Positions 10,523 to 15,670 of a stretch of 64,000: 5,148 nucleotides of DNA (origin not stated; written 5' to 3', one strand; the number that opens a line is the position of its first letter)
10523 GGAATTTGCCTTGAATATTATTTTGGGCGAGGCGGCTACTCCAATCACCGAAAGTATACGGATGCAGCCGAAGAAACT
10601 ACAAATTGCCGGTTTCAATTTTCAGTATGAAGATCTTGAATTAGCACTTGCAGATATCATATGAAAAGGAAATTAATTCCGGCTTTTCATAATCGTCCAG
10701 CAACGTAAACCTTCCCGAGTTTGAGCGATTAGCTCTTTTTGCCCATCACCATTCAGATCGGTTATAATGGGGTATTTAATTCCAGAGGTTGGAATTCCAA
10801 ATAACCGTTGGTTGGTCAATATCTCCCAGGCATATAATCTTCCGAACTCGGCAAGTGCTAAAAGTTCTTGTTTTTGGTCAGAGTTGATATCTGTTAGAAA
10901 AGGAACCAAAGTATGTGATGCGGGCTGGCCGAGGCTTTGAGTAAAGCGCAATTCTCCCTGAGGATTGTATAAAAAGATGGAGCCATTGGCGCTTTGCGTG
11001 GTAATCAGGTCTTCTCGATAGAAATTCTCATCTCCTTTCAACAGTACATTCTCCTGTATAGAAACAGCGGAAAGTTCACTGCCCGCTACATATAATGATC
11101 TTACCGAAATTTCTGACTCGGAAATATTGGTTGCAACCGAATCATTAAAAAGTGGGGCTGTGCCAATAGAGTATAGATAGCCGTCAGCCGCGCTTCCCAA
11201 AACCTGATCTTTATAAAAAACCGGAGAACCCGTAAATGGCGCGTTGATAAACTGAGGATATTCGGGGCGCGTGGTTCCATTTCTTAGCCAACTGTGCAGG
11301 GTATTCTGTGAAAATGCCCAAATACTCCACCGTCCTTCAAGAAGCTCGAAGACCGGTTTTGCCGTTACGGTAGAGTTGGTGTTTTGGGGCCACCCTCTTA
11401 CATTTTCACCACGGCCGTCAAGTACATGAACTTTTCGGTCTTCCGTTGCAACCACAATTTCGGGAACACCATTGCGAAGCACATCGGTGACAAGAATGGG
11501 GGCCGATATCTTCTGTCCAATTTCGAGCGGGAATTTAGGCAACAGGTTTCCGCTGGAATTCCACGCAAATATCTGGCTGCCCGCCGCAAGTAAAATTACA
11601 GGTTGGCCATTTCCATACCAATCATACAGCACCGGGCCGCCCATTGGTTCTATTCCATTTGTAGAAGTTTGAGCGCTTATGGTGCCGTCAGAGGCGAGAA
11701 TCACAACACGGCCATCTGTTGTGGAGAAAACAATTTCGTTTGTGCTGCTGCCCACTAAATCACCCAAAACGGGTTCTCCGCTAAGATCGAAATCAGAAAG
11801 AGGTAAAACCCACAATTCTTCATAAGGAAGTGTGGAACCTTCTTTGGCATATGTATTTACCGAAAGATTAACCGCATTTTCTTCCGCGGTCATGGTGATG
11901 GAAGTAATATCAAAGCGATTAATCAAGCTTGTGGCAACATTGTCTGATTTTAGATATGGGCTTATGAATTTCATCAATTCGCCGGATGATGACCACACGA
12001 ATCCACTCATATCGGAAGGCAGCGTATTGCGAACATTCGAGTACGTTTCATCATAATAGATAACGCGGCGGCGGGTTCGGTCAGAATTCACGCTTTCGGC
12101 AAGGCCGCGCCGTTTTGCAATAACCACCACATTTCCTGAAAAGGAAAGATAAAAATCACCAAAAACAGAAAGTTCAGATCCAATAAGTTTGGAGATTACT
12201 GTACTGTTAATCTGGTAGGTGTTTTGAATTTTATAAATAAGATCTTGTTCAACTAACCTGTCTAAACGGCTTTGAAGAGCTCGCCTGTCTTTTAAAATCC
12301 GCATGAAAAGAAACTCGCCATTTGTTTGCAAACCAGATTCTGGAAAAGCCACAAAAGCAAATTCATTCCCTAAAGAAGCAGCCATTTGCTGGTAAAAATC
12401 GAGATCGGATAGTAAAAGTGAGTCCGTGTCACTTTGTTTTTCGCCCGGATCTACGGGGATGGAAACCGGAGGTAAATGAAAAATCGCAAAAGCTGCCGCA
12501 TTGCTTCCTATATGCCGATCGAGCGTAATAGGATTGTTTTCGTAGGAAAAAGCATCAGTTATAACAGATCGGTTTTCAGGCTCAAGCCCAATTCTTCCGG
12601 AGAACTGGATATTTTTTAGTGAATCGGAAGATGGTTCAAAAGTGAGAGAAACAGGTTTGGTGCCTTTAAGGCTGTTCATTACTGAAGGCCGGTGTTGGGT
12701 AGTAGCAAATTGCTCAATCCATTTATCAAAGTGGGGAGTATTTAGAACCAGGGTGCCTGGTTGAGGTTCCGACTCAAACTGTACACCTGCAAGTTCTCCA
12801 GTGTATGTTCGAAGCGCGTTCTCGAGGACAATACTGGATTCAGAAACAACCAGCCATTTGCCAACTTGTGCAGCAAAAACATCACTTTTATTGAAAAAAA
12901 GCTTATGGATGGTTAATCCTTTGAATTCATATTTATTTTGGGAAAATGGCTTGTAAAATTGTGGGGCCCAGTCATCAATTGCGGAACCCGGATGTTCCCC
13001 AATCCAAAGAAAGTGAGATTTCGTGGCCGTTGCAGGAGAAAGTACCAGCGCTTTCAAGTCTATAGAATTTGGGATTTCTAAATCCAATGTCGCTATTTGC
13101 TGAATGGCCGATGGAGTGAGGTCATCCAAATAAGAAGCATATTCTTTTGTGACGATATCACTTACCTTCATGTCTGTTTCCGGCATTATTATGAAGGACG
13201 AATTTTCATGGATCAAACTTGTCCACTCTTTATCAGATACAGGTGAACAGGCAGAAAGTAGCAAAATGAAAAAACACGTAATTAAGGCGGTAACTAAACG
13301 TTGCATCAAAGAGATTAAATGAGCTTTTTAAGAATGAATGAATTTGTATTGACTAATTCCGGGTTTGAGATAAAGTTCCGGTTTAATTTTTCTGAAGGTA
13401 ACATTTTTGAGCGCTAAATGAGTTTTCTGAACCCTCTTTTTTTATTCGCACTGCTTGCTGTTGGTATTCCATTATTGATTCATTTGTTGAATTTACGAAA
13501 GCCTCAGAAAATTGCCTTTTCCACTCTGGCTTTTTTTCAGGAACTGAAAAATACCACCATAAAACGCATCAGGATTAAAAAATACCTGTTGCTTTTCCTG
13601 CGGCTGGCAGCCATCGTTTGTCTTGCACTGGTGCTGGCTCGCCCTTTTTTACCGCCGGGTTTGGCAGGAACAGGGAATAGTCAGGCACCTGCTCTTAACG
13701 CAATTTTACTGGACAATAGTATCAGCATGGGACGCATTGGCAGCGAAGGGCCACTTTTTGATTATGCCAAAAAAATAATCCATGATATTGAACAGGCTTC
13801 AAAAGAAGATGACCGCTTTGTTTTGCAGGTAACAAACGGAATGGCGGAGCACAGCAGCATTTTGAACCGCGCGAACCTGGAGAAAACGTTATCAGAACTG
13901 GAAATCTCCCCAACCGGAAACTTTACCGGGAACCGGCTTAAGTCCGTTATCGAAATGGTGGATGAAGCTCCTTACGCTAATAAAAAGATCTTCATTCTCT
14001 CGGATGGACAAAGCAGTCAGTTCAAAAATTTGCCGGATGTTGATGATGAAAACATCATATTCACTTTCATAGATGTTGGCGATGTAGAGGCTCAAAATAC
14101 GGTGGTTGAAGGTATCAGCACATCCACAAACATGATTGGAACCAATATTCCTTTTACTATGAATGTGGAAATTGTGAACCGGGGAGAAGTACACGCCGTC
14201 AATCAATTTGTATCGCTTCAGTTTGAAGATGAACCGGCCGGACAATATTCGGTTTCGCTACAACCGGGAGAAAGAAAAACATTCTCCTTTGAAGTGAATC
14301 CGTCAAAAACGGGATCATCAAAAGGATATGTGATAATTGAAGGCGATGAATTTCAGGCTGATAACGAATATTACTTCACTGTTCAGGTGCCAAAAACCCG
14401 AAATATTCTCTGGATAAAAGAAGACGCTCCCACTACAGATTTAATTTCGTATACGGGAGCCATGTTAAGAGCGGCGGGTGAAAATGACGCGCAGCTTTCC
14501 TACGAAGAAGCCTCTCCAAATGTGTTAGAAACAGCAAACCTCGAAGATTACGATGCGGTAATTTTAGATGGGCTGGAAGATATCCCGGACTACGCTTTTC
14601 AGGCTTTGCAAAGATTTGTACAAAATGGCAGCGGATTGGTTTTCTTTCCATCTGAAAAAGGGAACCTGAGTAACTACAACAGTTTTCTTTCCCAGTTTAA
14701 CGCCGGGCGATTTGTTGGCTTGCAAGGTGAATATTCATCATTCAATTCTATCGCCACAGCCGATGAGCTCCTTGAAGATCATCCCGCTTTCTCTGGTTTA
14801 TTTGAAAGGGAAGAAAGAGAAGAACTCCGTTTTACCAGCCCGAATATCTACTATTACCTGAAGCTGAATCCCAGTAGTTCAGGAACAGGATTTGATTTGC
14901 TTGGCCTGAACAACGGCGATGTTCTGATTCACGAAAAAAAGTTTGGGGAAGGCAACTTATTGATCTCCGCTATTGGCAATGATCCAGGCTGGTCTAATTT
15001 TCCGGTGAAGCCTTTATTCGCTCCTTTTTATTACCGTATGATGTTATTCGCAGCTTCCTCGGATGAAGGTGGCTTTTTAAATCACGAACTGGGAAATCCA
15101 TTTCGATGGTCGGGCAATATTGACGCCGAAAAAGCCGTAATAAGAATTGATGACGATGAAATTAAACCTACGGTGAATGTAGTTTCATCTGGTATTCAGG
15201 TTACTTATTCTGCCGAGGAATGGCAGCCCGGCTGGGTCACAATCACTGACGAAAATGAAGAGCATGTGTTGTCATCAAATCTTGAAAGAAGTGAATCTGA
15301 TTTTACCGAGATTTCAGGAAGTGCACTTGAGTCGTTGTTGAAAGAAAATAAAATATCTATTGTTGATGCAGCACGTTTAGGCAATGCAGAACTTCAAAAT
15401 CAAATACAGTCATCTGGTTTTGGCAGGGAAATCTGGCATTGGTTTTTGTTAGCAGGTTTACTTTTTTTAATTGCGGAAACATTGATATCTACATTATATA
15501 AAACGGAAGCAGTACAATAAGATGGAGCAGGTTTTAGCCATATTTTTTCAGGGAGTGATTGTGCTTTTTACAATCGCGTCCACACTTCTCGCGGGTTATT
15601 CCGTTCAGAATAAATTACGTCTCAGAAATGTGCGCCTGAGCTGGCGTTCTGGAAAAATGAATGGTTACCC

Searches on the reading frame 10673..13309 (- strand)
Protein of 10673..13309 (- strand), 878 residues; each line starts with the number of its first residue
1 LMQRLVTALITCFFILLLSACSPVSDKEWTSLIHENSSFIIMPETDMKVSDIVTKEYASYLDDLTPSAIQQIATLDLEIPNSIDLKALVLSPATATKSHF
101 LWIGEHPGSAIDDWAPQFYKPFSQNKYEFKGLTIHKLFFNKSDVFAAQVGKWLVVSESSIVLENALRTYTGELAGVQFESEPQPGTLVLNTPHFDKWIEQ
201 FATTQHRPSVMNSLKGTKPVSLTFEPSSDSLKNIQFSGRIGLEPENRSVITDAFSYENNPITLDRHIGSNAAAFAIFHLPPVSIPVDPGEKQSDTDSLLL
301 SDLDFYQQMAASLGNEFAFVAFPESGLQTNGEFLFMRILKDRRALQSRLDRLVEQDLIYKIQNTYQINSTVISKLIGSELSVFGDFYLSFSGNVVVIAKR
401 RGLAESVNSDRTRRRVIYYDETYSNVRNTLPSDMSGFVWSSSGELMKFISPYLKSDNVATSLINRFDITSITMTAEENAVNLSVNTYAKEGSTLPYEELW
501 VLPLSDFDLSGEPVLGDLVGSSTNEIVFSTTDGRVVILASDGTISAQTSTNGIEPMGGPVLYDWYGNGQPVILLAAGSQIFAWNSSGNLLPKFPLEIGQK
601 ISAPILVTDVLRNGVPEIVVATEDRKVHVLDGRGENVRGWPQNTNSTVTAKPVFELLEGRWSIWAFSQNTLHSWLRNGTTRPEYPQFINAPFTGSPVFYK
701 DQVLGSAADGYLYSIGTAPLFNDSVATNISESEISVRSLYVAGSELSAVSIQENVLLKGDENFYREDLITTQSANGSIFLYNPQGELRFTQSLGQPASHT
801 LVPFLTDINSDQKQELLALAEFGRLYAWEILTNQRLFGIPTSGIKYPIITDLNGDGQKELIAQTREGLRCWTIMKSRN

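Call 49: search_protein_families(library=pfam, proteins=[window:10673-13309:-], max_evalue=0.0001)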
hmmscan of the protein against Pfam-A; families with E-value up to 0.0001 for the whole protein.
window:10673-13309:- (878 aa): 3 families
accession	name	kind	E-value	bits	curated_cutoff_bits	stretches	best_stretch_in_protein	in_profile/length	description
PF13517.12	FG-GAP_3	-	1.6e-09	38.6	26.9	0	807-861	1-60/61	FG-GAP-like repeat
PF13570.13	Beta-prop_ACSF4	-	1.6e-06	28.2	133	0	511-636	174-293/329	Beta-alanine-activating enzyme, beta-propeller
PF25292.1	Beta-prop_CGLA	-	6.1e-06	26.4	26.8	0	769-828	2-59/316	Lambda-carrageenase beta-propeller domain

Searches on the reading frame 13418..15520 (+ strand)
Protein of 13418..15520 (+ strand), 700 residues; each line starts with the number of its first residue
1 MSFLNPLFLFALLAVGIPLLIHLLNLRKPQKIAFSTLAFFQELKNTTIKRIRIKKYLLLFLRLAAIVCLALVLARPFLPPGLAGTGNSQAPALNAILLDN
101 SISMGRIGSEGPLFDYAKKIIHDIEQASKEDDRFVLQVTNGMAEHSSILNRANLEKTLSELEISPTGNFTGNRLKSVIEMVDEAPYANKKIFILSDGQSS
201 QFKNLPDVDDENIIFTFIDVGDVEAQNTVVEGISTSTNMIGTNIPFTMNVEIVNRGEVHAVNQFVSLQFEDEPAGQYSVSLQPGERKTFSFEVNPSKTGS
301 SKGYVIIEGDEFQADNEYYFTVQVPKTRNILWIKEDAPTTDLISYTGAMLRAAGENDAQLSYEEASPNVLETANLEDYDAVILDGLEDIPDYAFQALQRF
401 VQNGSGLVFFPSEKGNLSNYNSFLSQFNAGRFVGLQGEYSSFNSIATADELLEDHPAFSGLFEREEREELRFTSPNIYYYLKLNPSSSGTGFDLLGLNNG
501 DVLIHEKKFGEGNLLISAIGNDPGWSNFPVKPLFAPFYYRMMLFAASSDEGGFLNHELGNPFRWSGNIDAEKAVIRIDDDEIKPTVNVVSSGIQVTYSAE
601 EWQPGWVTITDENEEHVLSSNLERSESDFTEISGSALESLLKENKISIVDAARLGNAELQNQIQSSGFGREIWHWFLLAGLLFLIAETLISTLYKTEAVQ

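Call 49: search_protein_families(library=pfam, proteins=[window:13418-15520:+], max_evalue=0.0001)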
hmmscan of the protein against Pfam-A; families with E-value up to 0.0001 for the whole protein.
window:13418-15520:+ (700 aa): 1 family
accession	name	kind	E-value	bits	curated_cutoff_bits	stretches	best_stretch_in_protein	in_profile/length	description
PF07584.16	BatA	-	9.6e-20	71.2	25.9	1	1-76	1-77/77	Aerotolerance regulator N-terminal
